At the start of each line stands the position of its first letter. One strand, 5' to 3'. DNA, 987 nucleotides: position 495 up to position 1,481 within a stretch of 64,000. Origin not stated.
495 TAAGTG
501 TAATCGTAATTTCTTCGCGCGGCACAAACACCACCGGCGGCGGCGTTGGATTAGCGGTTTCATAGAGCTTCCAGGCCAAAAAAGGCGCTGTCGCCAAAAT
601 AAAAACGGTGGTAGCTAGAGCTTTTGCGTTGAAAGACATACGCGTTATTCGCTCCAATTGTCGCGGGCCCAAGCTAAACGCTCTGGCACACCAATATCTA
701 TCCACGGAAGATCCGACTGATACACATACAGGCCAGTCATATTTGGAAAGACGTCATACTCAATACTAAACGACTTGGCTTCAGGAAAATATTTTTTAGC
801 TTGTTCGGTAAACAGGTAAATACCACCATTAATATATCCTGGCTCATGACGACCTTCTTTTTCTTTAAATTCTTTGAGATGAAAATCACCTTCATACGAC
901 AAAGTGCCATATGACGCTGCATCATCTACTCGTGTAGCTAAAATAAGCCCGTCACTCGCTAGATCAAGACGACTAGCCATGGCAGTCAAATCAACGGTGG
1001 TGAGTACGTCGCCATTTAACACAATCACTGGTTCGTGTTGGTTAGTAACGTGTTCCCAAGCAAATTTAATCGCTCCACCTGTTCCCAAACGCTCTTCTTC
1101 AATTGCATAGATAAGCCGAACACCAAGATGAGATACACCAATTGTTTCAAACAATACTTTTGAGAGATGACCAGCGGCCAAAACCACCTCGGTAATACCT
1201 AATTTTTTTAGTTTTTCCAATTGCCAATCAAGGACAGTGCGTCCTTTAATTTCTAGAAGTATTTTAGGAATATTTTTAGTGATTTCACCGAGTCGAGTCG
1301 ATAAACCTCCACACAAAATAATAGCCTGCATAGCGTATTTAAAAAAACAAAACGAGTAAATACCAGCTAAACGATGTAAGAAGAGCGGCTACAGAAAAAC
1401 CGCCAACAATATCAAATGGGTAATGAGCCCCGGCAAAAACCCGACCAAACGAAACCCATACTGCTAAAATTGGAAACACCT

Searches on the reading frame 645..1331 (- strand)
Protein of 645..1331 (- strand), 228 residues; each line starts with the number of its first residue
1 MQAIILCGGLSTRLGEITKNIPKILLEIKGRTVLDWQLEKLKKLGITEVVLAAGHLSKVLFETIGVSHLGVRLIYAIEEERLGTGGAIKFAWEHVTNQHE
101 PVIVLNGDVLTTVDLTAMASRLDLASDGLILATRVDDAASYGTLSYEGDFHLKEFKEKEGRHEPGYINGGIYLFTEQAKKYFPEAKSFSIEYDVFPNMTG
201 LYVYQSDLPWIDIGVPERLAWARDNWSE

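Call 53: find_encoding_contigs(protein=window:645-1331:-, flank=10000, max_places=1)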
Protein window:645-1331:- (228 aa): 4 contigs read that carry it; 1 place shown.
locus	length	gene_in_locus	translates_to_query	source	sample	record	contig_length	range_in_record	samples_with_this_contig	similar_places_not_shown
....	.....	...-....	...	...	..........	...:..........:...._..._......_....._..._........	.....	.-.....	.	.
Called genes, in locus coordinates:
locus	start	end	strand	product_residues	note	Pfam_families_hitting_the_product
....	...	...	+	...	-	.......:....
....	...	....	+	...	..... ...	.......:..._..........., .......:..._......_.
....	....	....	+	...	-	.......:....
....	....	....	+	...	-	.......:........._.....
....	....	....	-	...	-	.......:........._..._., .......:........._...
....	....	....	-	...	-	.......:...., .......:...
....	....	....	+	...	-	-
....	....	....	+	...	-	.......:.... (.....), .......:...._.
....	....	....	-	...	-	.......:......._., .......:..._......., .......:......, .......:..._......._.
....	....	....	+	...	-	-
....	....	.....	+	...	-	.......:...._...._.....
